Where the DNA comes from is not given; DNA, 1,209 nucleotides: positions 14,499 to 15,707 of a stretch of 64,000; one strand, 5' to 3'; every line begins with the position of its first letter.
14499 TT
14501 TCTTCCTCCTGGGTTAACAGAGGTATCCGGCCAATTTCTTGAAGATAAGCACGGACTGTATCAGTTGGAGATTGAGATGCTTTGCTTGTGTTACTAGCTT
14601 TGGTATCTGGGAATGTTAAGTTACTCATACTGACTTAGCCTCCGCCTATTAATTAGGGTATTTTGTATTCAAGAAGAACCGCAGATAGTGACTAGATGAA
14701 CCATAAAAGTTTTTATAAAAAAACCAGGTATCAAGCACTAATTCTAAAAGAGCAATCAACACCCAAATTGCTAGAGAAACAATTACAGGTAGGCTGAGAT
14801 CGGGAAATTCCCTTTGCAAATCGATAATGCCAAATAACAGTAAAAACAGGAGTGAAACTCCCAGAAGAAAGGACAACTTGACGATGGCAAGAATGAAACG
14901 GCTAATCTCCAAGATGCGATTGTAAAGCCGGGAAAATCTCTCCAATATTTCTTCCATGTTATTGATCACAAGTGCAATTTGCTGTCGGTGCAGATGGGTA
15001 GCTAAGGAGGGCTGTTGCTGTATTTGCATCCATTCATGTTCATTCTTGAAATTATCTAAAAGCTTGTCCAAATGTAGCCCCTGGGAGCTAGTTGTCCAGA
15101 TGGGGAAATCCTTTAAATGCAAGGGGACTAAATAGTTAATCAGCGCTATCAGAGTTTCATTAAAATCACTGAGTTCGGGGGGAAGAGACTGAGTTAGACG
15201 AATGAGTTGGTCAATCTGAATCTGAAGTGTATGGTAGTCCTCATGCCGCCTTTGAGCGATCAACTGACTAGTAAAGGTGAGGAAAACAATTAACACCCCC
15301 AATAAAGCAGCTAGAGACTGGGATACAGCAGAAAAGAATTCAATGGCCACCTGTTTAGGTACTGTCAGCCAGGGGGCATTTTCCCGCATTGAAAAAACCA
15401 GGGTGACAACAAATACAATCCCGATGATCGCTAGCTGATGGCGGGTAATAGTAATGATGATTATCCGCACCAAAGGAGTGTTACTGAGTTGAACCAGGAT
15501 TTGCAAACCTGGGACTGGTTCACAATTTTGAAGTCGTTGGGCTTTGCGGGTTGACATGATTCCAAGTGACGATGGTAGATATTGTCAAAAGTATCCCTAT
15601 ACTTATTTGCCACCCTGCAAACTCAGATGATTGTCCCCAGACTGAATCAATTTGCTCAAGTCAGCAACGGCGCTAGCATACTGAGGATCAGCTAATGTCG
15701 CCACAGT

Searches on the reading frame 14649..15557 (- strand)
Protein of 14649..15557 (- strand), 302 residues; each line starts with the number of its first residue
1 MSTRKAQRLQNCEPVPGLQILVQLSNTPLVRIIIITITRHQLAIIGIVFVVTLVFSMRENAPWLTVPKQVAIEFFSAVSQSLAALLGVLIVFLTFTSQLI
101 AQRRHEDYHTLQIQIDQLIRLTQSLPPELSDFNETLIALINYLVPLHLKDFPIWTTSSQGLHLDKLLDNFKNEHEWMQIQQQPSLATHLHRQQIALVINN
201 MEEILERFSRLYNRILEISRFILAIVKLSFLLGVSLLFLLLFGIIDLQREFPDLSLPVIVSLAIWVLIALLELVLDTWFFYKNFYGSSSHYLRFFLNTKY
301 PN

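Call 3: search_protein_families(library=pfam, proteins=[window:14649-15557:-], max_evalue=0.1)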
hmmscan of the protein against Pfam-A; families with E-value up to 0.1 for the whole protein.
window:14649-15557:- (302 aa): 2 families
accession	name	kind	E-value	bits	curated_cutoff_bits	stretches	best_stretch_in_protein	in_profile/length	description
PF12203.13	HDAC4_Gln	-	0.076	13.6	25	1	160-211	22-73/91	Glutamine rich N terminal domain of histone deacetylase 4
PF22482.2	AsnC_trans_reg_3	-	0.092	13.3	24.4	0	73-122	22-71/95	PF0864 C-terminal dimeric alpha+beta barrel domain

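Call 4: search_protein_families(library=ncbifam, proteins=[window:14649-15557:-], max_evalue=0.1)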
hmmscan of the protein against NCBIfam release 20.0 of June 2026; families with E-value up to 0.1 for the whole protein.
window:14649-15557:- (302 aa): 1 family
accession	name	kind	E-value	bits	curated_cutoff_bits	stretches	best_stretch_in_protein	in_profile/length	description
NF007888.0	PRK10591.2-2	equivalog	0.038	14.4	109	0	42-101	14-70/93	hypothetical protein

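Call 5: find_homologous_proteins(query=window:14649-15557:-)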
Query window:14649-15557:- (302 aa): 117 proteins with E <= 0.001 among 8000 candidates.
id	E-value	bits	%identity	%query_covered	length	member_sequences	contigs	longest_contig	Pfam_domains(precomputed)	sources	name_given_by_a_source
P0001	5.1e-189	645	100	100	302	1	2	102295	-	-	-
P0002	5.7e-184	628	97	100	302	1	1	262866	-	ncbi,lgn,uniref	ncbi:MAG: hypothetical protein V7K50_16660 [Nostoc sp.]|uniref:hypothetical protein n=1 Tax=Nostoc s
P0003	1.1e-171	588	92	100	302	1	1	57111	-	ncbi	ncbi:MAG: hypothetical protein ACYTXC_24635 [Nostoc sp.]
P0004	1.2e-167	575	91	100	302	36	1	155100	-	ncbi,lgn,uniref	ncbi:hypothetical protein [Nostoc sp.]|uniref:hypothetical protein n=1 Tax=Nostoc sp. TaxID=1180 Rep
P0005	1.1e-166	572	89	100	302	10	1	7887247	-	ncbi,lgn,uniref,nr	ncbi:hypothetical protein [Nostoc sp. TCL240-02]|uniref:hypothetical protein n=1 Tax=Nostoc sp. TCL2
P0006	1.3e-166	571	90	100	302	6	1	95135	-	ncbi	ncbi:hypothetical protein [Nostoc sp.]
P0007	2.6e-166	570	89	100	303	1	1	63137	-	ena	-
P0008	3.6e-166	570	89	100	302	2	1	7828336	-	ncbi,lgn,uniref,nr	ncbi:hypothetical protein FD723_24535 [Nostoc sp. C052]|uniref:hypothetical protein n=1 Tax=Nostoc s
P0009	1.3e-165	568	89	100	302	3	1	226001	-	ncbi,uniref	ncbi:MAG: hypothetical protein V7K38_22220 [Nostoc sp.]|uniref:hypothetical protein n=1 Tax=Nostoc s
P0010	2.4e-165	567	89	100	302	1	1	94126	-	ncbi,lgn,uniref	ncbi:hypothetical protein [Nostoc sp.]|uniref:hypothetical protein n=1 Tax=Nostoc sp. TaxID=1180 Rep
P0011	2.5e-165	567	89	100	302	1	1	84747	-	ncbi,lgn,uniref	ncbi:MAG: hypothetical protein V7K90_12105 [Nostoc sp.]|uniref:hypothetical protein n=1 Tax=Nostoc s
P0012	4.1e-165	566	88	100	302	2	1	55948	-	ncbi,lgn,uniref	ncbi:hypothetical protein [Nostoc sp.]|uniref:hypothetical protein n=1 Tax=Nostoc sp. TaxID=1180 Rep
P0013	4.8e-165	566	89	100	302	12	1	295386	-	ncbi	ncbi:hypothetical protein [Nostoc sp.]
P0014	8.4e-165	565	89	100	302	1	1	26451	-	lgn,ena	-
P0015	5.4e-164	563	88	100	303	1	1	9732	-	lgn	-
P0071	6.3e-99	349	62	96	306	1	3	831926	-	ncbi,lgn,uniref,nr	ncbi:hypothetical protein SAMD00079811_78510 (plasmid) [Scytonema sp. HK-05]|uniref:hypothetical pro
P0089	1.0e-94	335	60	98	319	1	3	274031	-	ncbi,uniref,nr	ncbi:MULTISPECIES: hypothetical protein [unclassified Leptolyngbya]|uniref:hypothetical protein n=1 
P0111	5.0e-81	290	60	81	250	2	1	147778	-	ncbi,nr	ncbi:MAG: hypothetical protein KME27_13140 [Lyngbya sp. HA4199-MV5]|nr:hypothetical protein [Lyngbya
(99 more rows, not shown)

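Call 7: find_encoding_contigs(protein=P0071, flank=6000, max_places=3)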
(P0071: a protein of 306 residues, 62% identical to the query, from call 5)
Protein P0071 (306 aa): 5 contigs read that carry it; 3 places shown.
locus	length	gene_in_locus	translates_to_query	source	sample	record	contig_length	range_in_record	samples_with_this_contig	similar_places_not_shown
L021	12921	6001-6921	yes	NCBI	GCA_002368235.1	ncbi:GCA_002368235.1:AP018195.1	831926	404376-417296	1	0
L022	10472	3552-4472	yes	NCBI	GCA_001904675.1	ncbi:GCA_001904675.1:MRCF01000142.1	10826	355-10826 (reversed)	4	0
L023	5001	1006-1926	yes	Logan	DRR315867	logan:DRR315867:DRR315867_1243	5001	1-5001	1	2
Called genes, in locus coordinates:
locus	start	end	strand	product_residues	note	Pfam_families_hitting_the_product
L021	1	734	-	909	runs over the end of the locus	PF02743:dCache_1, PF00989:PAS (faint), PF22673:MCP-like_PDC_1, PF00672:HAMP, PF13188:PAS_8 (faint), PF08447:PAS_3, PF07730:HisKA_3, PF02518:HATPase_c, +1 more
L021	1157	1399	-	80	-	-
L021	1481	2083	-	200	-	PF13358:DDE_3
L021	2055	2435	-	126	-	PF01710:HTH_Tnp_IS630 (weak), PF13565:HTH_32 (faint)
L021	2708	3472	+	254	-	PF01656:CbiA, PF02374:ArsA_ATPase (faint), PF06564:CBP_BcsQ (weak), PF09140:MipZ (faint), PF10609:ParA, PF13614:AAA_31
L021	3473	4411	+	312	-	PF02195:ParB_N, PF17762:HTH_ParB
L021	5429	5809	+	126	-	-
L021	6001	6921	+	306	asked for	-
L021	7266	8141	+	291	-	PF00106:adh_short, PF08659:KR, PF23441:SDR (weak), PF13460:NAD_binding_10, PF13561:adh_short_C2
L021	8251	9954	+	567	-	PF02776:TPP_enzyme_N, PF00205:TPP_enzyme_M, PF02775:TPP_enzyme_C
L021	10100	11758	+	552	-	PF00390:malic, PF03949:Malic_M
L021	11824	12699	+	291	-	PF00106:adh_short, PF01370:Epimerase (weak), PF08659:KR, PF23441:SDR (weak), PF13460:NAD_binding_10, PF13561:adh_short_C2, PF08643:DUF1776 (weak)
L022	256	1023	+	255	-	PF01656:CbiA, PF02374:ArsA_ATPase (faint), PF06564:CBP_BcsQ (weak), PF09140:MipZ (faint), PF10609:ParA, PF13614:AAA_31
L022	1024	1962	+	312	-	PF02195:ParB_N, PF17762:HTH_ParB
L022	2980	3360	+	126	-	-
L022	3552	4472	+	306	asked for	-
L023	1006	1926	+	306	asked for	-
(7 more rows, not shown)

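Call 8: find_encoding_contigs(protein=P0089, flank=6000, max_places=3)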
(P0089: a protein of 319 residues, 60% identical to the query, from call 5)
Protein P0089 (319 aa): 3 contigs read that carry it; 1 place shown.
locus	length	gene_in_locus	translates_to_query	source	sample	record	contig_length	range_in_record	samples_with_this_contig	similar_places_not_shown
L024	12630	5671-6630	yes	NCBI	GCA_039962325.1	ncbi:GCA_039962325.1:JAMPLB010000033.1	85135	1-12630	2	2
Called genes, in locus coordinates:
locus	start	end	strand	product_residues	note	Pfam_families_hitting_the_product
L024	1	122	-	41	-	?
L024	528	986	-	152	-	PF12239:DUF3605 (faint)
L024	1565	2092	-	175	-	PF07681:DoxX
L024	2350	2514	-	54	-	-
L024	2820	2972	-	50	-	-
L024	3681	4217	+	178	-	-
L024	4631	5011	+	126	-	-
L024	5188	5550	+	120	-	PF26394:Psb34 (weak)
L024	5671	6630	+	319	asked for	-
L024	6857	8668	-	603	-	PF00005:ABC_tran, PF02463:SMC_N (faint), PF13304:AAA_21 (faint)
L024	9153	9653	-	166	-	PF02075:RuvC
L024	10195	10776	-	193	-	PF27456:NudK_N, PF00293:NUDIX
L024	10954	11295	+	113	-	PF01613:Flavin_Reduct (weak)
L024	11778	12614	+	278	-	PF00528:BPD_transp_1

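Call 9: find_encoding_contigs(protein=P0111, flank=6000, max_places=3)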
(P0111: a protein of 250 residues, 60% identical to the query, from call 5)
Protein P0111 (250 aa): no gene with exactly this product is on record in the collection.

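Call 12: find_related_loci(query=A1, collection=genome_contigs, flank=8000)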
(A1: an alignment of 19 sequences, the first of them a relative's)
Query A1 (302 aa) in genome_contigs; peptide patterns used: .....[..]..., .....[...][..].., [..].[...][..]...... (x = any residue, [..] = any of these).
182 stretches matched a pattern; 90 encode a relative of the query (tblastn E <= 1e-3); the best 80 are kept; 80 distinct loci.
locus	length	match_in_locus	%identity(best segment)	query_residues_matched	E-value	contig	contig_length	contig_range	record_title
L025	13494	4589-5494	90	1-302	2e-179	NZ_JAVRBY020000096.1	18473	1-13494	MAG: Nostoc sp. DedQUE02 Nostoc_sp_DedQUE02_96, whole genome shotgun sequence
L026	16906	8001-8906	91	1-302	4e-179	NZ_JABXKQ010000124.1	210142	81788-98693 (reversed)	MAG: Nostoc sp. JL34 NODE_116_length_210142_cov_115.123, whole genome shotgun sequence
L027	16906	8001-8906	90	1-302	8e-177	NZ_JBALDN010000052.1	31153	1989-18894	MAG: Nostoc sp. isolate P2081 bin 11 NODE_1438_length_31153_cov_141.621965, whole genome shotgun sequence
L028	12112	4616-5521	89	1-302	1e-176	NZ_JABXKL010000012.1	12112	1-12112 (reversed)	MAG: Nostoc sp. NMS9 NODE_3268_length_12112_cov_159.552, whole genome shotgun sequence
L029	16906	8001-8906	89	1-302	2e-176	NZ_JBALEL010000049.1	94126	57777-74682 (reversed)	MAG: Nostoc sp. isolate P6236 bin 11 NODE_110_length_94126_cov_35.135700, whole genome shotgun sequence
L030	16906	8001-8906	89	1-302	1e-175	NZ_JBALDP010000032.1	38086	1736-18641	MAG: Nostoc sp. isolate P2090 bin 22 NODE_336_length_38086_cov_124.457845, whole genome shotgun sequence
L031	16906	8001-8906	89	1-302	1e-175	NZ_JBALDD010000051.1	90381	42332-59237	MAG: Nostoc sp. isolate P12649 bin 6 NODE_145_length_90381_cov_150.418282, whole genome shotgun sequence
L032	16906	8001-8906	88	1-302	1e-175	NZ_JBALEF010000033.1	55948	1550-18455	MAG: Nostoc sp. isolate P6447 bin 3 NODE_457_length_55948_cov_52.764489, whole genome shotgun sequence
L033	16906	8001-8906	89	1-302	4e-175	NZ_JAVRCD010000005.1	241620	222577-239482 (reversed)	MAG: Nostoc sp. DedQUE08 contig_5, whole genome shotgun sequence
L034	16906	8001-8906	88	1-302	3e-175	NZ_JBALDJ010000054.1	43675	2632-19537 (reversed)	MAG: Nostoc sp. isolate P14320 bin 11 NODE_494_length_43675_cov_56.408146, whole genome shotgun sequence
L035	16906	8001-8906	89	1-302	8e-175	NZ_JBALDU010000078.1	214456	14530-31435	MAG: Nostoc sp. isolate P2164 bin 3 NODE_9_length_214456_cov_16.127700, whole genome shotgun sequence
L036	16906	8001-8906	88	1-302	2e-174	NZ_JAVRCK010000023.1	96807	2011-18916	MAG: Nostoc sp. DedSLP03 contig_23, whole genome shotgun sequence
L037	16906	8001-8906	88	1-302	2e-174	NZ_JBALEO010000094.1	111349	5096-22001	MAG: Nostoc sp. isolate P8219 bin 29 NODE_86_length_111349_cov_68.273347, whole genome shotgun sequence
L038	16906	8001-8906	88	1-302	5e-173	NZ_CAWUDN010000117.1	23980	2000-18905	Nostoc sp. PCC 9305 isolate Nostoc CCY 9926 NODE_117_length_23980_cov_152.577931, whole genome shotgun sequence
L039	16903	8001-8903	88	1-302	8e-173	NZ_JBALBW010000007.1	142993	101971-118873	MAG: Nostoc sp. isolate 8277 bin 2 NODE_7_length_142993_cov_28.353805, whole genome shotgun sequence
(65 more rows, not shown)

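Call 18: search_solved_structures(query=A2, max_evalue=10, show_alignments=2)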
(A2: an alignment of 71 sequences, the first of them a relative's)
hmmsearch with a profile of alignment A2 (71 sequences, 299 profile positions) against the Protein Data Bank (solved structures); distinct sequences matched with E-value up to 10: 0.

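Call 29: search_protein_representatives(alignment_id=A2)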
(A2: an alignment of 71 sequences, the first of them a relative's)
Query: 71 sequences, 299 profile positions. Proteins with E-value up to 0.001 (for the whole library): 58; up to 1e-10: 40; up to 1e-30: 15. The best 58 are listed.
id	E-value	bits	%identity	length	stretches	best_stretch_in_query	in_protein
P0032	2.7e-146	502.9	-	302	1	1-297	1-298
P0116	2.6e-102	358.5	-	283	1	12-292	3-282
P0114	2.5e-65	237.0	-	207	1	145-297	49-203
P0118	3.2e-63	230.1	-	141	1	135-270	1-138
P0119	1.1e-55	205.4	-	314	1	37-288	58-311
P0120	1.1e-43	165.9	-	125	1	199-291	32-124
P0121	3.6e-42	161.0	-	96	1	209-298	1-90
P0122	1.1e-37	146.3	-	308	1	34-288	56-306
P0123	3.0e-37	144.9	-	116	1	1-109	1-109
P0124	2.9e-35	138.4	-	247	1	47-284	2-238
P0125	4.5e-33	131.1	-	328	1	36-289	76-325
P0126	1.4e-32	129.5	-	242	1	48-277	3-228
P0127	5.6e-32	127.5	-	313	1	38-286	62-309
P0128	1.3e-31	126.3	-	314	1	38-285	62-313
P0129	1.8e-31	125.9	-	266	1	37-285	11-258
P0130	1.2e-30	123.2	-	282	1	33-276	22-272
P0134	1.9e-27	112.7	-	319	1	27-288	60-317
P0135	1.6e-24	103.0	-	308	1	34-287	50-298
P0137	9.4e-20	87.4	-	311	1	29-281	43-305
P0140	2.5e-18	82.7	-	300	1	46-285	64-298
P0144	1.3e-16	77.1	-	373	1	43-282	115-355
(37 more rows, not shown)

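Call 30: list_cluster_members(proteins=[P0119, P0122, P0125, P0127, P0130, P0134, P0135, P0137, P0140, P0144])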
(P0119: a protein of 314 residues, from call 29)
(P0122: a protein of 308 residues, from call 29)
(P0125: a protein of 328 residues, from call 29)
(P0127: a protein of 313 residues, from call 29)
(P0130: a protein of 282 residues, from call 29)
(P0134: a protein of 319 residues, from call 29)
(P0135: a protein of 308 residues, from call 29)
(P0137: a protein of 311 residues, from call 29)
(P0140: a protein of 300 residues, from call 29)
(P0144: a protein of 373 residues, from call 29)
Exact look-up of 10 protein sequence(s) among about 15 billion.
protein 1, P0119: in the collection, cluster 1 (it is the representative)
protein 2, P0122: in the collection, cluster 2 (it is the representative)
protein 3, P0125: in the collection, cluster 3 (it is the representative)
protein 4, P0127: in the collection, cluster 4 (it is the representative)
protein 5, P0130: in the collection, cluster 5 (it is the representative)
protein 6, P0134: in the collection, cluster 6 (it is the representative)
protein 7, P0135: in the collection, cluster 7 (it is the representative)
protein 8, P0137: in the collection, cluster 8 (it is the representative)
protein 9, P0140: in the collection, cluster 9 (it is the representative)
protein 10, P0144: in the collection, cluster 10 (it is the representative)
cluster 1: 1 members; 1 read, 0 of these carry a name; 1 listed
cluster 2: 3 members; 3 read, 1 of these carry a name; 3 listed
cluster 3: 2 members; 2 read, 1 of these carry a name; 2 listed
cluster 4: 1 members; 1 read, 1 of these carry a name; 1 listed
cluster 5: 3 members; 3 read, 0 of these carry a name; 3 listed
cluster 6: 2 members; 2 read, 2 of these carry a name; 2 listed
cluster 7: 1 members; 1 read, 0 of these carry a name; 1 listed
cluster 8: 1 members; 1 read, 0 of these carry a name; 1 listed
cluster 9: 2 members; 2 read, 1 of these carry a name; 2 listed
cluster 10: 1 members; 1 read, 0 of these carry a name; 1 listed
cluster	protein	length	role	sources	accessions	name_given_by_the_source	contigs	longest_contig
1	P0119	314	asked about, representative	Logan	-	-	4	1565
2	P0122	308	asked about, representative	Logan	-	-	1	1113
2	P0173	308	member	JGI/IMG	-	hypothetical protein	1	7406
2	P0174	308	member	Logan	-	-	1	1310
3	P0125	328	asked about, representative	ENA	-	-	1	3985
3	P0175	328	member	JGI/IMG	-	hypothetical protein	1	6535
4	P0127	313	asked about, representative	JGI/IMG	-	hypothetical protein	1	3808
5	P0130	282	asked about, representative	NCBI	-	-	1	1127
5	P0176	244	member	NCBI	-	-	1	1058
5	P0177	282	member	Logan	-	-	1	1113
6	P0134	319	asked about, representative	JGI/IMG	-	hypothetical protein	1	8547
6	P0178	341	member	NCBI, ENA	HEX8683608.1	MAG TPA: hypothetical protein VF707_14905 [Ardenticatenaceae bacterium]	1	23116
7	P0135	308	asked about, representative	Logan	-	-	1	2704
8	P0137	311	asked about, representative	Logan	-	-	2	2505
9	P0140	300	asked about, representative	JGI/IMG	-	hypothetical protein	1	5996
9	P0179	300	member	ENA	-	-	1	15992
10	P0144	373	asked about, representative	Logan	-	-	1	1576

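Call 31: predict_structure(alignment_id=A2)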
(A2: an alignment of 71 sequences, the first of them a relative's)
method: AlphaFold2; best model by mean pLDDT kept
length: 302 residues; sequences in the alignment: 71
mean_pLDDT: 72.9   pTM: 0.59
mean pLDDT of the five models: 72.9, 71.2, 69.3, 62.1, 61.7
residues with pLDDT >= 90: 3; 70-90: 208; 50-70: 57; < 50: 34
segments of 3 or more residues with pLDDT < 50: 1-14, 155-157, 287-302
pLDDT, mean of each block of 10 residues (from residue 1): 30 51 63 71 80 74 70 85 89 86 86 88 81 80 73 50 69 68 76 84 81 78 84 83 77 80 84 79 57 36 35
secondary structure, 60 per line:
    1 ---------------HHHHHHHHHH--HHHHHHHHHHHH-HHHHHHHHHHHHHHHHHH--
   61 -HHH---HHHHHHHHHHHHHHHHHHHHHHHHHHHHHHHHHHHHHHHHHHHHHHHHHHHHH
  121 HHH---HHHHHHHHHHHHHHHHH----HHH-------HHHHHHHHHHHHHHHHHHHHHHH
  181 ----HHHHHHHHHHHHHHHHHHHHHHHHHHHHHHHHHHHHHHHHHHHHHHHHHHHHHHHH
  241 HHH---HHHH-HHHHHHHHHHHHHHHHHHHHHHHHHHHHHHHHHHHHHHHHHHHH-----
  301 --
elements in order: H16-25 H28-39 H41-58 H68-123 H127-143 H158-180 H185-243 H247-250 H252-295

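Call 33: find_encoding_contigs(protein=P0178, flank=6000, max_places=2)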
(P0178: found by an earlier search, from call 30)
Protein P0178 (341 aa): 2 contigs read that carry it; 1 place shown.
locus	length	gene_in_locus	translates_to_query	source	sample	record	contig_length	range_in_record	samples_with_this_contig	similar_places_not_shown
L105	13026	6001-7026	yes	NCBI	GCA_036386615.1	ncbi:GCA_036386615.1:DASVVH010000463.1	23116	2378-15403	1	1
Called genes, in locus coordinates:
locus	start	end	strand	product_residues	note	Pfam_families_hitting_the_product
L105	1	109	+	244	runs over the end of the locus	PF13489:Methyltransf_23, PF13847:Methyltransf_31, PF08241:Methyltransf_11, PF08242:Methyltransf_12 (weak), PF13649:Methyltransf_25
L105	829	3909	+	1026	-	PF00912:Transgly, PF00905:Transpeptidase, PF17957:Big_7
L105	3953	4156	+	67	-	-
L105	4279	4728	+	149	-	PF00293:NUDIX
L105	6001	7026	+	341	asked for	-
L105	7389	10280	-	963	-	PF02463:SMC_N (faint), PF13191:AAA_16 (faint), PF13555:AAA_29 (faint), PF20703:nSTAND1 (faint), PF17760:UvrA_inter, PF17755:UvrA_DNA-bind, PF00005:ABC_tran (weak)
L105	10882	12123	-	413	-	PF10646:Germane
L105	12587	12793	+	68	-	-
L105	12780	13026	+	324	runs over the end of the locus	PF01145:Band_7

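Call 34: fold_search(model_id=the predicted structure, library=pdb)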
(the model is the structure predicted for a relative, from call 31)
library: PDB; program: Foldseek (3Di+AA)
matches with E <= 10: 617; with E <= 0.001: 0
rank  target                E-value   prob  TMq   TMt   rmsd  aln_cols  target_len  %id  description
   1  4cgk_A                1.0e-01  0.75  0.24  0.23  19.8       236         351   11  Crystal structure of the essential protein PcsB from Streptococcus pneumoniae (released 2014-05-21)
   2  3vkg_A                2.3e-01  0.57  0.26  0.04  25.0       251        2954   12  X-ray structure of an MTBD truncation mutant of dynein motor domain (released 2012-03-14)
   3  3ok8_A                2.8e-01  0.35  0.19  0.25  36.2       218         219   12  I-BAR OF PinkBAR (released 2011-07-13)
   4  8ceg_A                3.2e-01  0.35  0.19  0.28  33.1       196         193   12  BAR domain protein FAM92A1 essential for mitochondrial membrane remodeling (released 2024-02-21)
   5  5uig                  3.4e-01  0.20  0.18  0.15  18.9       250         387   17  Crystal structure of adenosine A2A receptor bound to a novel triazole-carboximidamide antagonist (released 2017-02-08)
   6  6yue                  3.7e-01  0.87  0.30  0.37   9.9       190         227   14  Fragment of nitrate/nitrite sensor histidine kinase NarQ (R50S variant) (released 2020-05-06)
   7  9ivk_A                3.7e-01  0.80  0.35  0.38  15.3       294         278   14  cryo-EM structure of a tmFAP (released 2024-11-20)
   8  8ceg_B                3.7e-01  0.47  0.25  0.33  34.7       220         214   10  BAR domain protein FAM92A1 essential for mitochondrial membrane remodeling (released 2024-02-21)
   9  5jgp                  3.9e-01  0.41  0.20  0.24  10.9       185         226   14  Crystal structure of the nitrate/nitrite sensor NarQ fragment bound with iodide ions (released 2017-05-31)
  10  5nnv_D                3.9e-01  0.18  0.18  0.21  37.0       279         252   16  Structure of a Bacillus subtilis Smc coiled coil middle fragment (released 2017-06-21)
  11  7sqc_1X               4.1e-01  0.12  0.12  0.16  41.5       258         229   13  Ciliary C1 central pair apparatus isolated from Chlamydomonas reinhardtii (released 2022-04-13)
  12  6h2e_Q                4.7e-01  0.77  0.34  0.39  16.9       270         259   12  Structure of the soluble AhlC of the tripartite alpha-pore forming toxin, AHL, from Aeromonas hydrophila. (released 2019-07-10)
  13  6h2e_P                4.7e-01  0.63  0.31  0.35  17.2       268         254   15  Structure of the soluble AhlC of the tripartite alpha-pore forming toxin, AHL, from Aeromonas hydrophila. (released 2019-07-10)
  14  4tql_A                4.7e-01  0.16  0.19  0.22  38.6       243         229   12  Computationally designed three helix bundle (released 2014-10-15)
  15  8wjo_A                5.2e-01  0.75  0.34  0.33  36.0       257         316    9  Cryo-EM structure of 8-subunit Smc5/6 arm region (released 2024-06-26)
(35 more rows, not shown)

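Call 37: search_protein_families(library=pfam, alignment_id=A3, max_evalue=0.01)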
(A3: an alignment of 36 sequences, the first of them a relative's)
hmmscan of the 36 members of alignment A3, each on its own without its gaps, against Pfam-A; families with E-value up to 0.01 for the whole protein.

A. member 1, P0001 (302 aa): 0 families

B. families by the number of members that match (of 36 scanned): 5 families
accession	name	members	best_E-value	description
PF19067.5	DUF5763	5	7.6e-06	Family of unknown function (DUF5763)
PF11722.13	zf-TRM13_CCCH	1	0.00014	CCCH zinc finger in TRM13 protein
PF23231.1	HAT_Syf1_CNRKL1_C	1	0.0054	Pre-mRNA-splicing factor Syf1/CRNKL1 C-terminal HAT repeat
PF08879.15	WRC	1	0.008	WRC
PF10320.15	7TM_GPCR_Srsx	1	0.0085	Serpentine type 7TM GPCR chemoreceptor Srsx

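Call 71: search_protein_families(library=padloc, proteins=[window:14649-15557:-], max_evalue=0.01)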
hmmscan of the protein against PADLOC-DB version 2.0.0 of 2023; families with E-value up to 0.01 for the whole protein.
window:14649-15557:- (302 aa): 0 families

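Call 76: find_encoding_contigs(protein=P0179, flank=5000, max_places=1)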
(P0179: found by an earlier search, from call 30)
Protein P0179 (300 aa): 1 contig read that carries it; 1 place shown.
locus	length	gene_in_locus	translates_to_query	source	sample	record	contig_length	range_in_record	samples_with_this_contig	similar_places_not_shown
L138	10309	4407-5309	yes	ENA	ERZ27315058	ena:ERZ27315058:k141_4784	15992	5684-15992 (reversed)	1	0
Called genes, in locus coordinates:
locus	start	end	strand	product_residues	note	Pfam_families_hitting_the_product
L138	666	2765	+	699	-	PF03235:GmrSD_N, PF04326:SLFN_AlbA_2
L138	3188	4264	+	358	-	-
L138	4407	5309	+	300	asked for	-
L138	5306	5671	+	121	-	-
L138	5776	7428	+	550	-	PF01555:N6_N4_Mtase, PF04471:Mrr_cat, PF22722:NA-iREase1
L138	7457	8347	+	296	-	-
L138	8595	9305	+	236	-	-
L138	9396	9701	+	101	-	-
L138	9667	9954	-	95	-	-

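Call 77: find_encoding_contigs(protein=P0173, flank=5000, max_places=1)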
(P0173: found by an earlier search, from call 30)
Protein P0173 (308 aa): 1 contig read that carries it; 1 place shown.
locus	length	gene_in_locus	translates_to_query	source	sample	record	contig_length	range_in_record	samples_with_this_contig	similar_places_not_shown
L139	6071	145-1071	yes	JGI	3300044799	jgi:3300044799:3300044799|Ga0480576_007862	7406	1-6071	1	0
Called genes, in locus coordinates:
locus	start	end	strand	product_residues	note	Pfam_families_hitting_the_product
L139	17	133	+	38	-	PF13561:adh_short_C2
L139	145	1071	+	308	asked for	-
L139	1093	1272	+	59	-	-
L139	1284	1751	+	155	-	-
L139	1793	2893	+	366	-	PF02073:Peptidase_M29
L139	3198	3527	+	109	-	-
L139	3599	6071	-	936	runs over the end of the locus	PF00111:Fer2, PF01799:Fer2_2, PF01315:Ald_Xan_dh_C, PF02738:MoCoBD_1, PF20256:MoCoBD_2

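Call 78: find_encoding_contigs(protein=P0134, flank=5000, max_places=1)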
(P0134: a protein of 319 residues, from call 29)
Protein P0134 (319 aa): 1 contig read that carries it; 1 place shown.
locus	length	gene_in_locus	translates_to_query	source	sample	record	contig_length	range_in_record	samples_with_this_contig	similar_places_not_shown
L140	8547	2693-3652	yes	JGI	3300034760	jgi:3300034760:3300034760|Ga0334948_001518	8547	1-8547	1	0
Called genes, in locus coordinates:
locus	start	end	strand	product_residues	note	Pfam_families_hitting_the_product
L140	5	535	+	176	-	PF17957:Big_7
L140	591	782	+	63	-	-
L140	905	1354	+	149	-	PF00293:NUDIX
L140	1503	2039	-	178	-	-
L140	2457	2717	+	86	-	-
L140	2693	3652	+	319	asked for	-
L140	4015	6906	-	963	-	PF02463:SMC_N (faint), PF13191:AAA_16 (faint), PF13555:AAA_29 (faint), PF20703:nSTAND1 (faint), PF17760:UvrA_inter, PF17755:UvrA_DNA-bind, PF00005:ABC_tran (weak)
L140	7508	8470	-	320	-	PF10646:Germane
